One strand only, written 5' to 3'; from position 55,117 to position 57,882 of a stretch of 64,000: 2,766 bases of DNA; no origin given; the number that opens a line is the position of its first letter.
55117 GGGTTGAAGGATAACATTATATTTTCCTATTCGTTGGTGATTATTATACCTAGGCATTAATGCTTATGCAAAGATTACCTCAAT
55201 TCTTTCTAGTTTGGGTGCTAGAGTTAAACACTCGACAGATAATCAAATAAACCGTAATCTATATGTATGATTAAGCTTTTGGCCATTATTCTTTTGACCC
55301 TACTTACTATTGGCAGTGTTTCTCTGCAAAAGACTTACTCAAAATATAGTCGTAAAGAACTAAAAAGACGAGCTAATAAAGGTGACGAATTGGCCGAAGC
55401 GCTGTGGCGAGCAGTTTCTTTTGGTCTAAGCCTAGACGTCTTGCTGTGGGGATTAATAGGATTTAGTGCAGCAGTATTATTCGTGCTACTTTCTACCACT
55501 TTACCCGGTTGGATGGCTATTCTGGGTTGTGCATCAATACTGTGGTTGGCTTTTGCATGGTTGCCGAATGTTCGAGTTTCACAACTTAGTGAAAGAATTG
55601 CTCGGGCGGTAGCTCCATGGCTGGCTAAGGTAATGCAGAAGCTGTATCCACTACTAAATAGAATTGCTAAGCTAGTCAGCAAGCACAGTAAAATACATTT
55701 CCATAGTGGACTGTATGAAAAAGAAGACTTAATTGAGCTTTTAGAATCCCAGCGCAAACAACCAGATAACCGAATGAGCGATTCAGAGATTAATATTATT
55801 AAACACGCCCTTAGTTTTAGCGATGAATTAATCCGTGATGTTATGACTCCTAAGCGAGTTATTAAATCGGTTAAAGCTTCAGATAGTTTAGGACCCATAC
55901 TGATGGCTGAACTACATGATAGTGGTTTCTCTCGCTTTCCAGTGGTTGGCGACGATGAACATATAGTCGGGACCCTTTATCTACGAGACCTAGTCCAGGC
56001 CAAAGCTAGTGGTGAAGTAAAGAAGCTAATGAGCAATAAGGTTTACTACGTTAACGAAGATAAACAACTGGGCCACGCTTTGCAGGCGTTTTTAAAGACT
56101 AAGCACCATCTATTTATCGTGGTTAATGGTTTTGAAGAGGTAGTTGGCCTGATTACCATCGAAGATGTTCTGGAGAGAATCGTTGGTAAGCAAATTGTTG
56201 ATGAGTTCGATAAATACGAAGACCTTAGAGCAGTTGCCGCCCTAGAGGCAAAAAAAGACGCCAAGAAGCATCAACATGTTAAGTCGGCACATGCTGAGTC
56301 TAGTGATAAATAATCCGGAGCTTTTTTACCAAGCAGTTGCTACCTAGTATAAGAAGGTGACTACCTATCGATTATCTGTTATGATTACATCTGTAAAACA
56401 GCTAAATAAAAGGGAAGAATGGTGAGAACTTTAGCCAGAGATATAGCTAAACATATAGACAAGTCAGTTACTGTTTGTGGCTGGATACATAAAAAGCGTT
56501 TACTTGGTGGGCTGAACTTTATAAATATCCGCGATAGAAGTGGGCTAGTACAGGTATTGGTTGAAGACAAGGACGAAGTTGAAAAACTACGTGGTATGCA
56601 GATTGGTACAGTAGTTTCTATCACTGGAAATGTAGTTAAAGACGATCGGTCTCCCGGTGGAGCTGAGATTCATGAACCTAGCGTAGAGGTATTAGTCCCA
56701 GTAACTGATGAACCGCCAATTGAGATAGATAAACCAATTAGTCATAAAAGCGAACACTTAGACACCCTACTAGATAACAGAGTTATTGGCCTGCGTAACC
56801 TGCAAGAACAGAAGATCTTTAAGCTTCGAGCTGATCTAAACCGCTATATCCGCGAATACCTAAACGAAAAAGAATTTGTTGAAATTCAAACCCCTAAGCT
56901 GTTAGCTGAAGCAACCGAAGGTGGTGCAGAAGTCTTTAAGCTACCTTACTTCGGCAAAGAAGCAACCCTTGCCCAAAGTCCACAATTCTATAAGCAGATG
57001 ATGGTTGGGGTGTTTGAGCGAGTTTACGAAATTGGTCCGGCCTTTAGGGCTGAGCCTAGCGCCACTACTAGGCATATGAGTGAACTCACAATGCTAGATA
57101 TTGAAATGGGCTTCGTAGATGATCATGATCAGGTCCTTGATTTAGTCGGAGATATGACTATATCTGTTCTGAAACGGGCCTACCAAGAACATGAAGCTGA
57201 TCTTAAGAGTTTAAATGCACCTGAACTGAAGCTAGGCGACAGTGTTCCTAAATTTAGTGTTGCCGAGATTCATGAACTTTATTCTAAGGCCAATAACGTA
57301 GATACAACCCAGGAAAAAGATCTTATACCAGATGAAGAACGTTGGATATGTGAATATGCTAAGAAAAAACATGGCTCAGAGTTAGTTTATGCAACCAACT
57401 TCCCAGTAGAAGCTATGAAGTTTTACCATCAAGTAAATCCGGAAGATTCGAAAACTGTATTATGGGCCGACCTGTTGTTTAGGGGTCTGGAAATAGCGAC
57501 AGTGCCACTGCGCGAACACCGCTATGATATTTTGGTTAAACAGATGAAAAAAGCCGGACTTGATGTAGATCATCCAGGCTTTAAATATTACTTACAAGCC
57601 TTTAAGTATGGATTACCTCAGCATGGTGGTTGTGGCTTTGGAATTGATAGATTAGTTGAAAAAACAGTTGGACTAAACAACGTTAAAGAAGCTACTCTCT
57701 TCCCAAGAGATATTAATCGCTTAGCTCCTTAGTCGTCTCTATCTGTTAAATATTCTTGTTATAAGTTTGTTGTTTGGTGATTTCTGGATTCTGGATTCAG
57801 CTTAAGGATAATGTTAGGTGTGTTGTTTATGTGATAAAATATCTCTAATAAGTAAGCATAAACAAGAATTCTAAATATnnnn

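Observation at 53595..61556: Three clustered paralogues of a CSLREA / choice-of-anchor-Q beta-helix surface protein with conserved ends and divergent cores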

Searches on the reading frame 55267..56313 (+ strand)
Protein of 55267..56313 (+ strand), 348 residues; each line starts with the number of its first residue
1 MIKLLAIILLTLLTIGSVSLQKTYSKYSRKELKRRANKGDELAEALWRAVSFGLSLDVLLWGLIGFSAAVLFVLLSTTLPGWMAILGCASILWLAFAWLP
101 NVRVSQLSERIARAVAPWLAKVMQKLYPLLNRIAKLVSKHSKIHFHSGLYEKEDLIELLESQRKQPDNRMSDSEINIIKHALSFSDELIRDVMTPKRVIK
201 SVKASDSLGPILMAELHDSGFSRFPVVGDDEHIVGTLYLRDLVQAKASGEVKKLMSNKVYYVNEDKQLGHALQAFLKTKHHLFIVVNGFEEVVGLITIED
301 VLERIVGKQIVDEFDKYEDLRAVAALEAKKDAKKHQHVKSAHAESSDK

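Call 13: search_protein_families(library=pfam, proteins=[window:55267-56313:+], max_evalue=0.001)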
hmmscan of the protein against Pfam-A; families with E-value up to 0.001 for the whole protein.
window:55267-56313:+ (348 aa): 2 families
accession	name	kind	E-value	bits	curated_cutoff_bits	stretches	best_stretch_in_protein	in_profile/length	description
PF00571.33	CBS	-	1e-18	67.8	24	2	251-306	1-56/57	CBS domain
PF01595.25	CNNM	-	0.00033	20.8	28.4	1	12-165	15-174/181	Cyclin M transmembrane N-terminal domain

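Call 70: search_protein_families(library=ncbifam, proteins=[window:55267-56313:+], max_evalue=0.00001)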
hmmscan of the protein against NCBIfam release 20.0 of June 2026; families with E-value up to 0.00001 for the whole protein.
window:55267-56313:+ (348 aa): 11 families
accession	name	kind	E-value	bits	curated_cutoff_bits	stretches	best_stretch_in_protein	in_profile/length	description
TIGR03520.1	GldE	subfamily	7.7e-26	91.1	376.05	1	97-318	103-322/408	gliding motility-associated protein GldE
NF011675.0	PRK15094.1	equivalog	2.8e-22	79.4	379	1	144-320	26-202/292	CNNM family magnesium/cobalt transport protein CorC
NF008604.1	PRK11573.1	equivalog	6.3e-13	48.4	475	1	5-308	14-328/428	hypothetical protein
NF038279.1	TF_CBS_SpxR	exception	2.2e-10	39.8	600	1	217-318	217-317/427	CBS-HotDog domain-containing transcription factor SpxR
TIGR00400.1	mgtE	equivalog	2.4e-10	39.8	232.75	1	150-331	90-270/450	magnesium transporter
TIGR01302.1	IMP_dehydrog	equivalog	1.8e-09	37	481.5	1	170-342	68-236/450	IMP dehydrogenase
NF041630.1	CBS_CbpB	equivalog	2.9e-09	36.9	125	0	256-311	18-74/143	cyclic-di-AMP-binding protein CbpB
NF052568.1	PolamExpPaeASal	equivalog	4.4e-09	35.7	500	1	121-312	145-339/424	polyamine export protein PaeA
NF053603.1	HhpR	exception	2.4e-07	30.2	520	1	190-309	4-121/282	CBS domain-containing high hydrostatic pressure regulator HhpR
TIGR01137.1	cysta_beta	equivalog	2.6e-06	26.4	510.25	1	203-303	352-454/457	cystathionine beta-synthase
NF053863.1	DS11_antiphage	equivalog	6.6e-06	25.4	260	1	177-303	63-190/305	CBS domain-containing anti-phage protein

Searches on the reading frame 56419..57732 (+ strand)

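Call 13: search_protein_families(library=pfam, proteins=[window:56419-57732:+], max_evalue=0.001)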
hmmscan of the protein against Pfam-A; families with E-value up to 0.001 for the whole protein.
window:56419-57732:+ (437 aa): 2 families
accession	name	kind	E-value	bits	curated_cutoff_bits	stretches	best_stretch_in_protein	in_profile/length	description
PF00152.25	tRNA-synt_2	-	3.5e-74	250.1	25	1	115-431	3-307/308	tRNA synthetases class II (D, K and N)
PF01336.31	tRNA_anti-codon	-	8.6e-15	54.9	27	1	17-92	1-75/75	OB-fold nucleic acid binding domain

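Call 70: search_protein_families(library=ncbifam, proteins=[window:56419-57732:+], max_evalue=0.00001)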
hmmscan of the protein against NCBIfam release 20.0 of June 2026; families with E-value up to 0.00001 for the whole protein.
window:56419-57732:+ (437 aa): 19 families
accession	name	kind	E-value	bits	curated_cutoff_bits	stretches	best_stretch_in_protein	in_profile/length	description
NF003483.0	PRK05159.1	equivalog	5.1e-139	463.9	353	1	3-437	5-438/438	aspartate--tRNA(Asn) ligase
TIGR00458.1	aspS_nondisc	equivalog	4.7e-106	355.3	368.4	1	8-437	5-428/428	aspartate--tRNA(Asn) ligase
NF003037.0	PRK03932.1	equivalog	8.7e-79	265.6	414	1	10-436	12-450/451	asparagine--tRNA ligase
TIGR00457.1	asnS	equivalog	4.8e-75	253.1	342.6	1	2-435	4-453/455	asparagine--tRNA ligase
NF001750.0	PRK00476.1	equivalog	1.3e-62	211.9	443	2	10-257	14-268/590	aspartate--tRNA ligase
TIGR00459.1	aspS_bact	equivalog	6.3e-58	196.5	373.85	2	10-264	12-267/586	aspartate--tRNA ligase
NF001756.1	PRK00484.1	subfamily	3.1e-37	128.4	468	1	10-429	47-483/488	lysine--tRNA ligase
NF005052.0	PRK06462.1-1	equivalog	5.9e-36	124.2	368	1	126-430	41-345/353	asparagine synthetase A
TIGR00499.1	lysS_bact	equivalog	5.3e-35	121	427.6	2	10-301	49-337/496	lysine--tRNA ligase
NF009460.0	PRK12820.1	equivalog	8.1e-28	96.9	1379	1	11-249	32-289/723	bifunctional aspartyl-tRNA synthetase/aspartyl/glutamyl-tRNA amidotransferase subunit C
NF005054.0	PRK06462.1-4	equivalog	1e-27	97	309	1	123-430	14-310/318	asparagine synthetase A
NF002821.0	PRK02983.1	equivalog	4.6e-26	91.1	742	1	4-298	649-942/1102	bifunctional lysylphosphatidylglycerol synthetase/lysine--tRNA ligase LysX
NF009101.0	PRK12445.1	subfamily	1.1e-18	67.1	1026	1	14-239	65-291/505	lysine--tRNA ligase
TIGR00462.1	genX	equivalog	2.1e-16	60.2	286.9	1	135-427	2-303/304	EF-P lysine aminoacylase EpmA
NF006828.0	PRK09350.1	equivalog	4.3e-15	55.8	264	1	132-431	14-323/325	elongation factor P--(R)-beta-lysine ligase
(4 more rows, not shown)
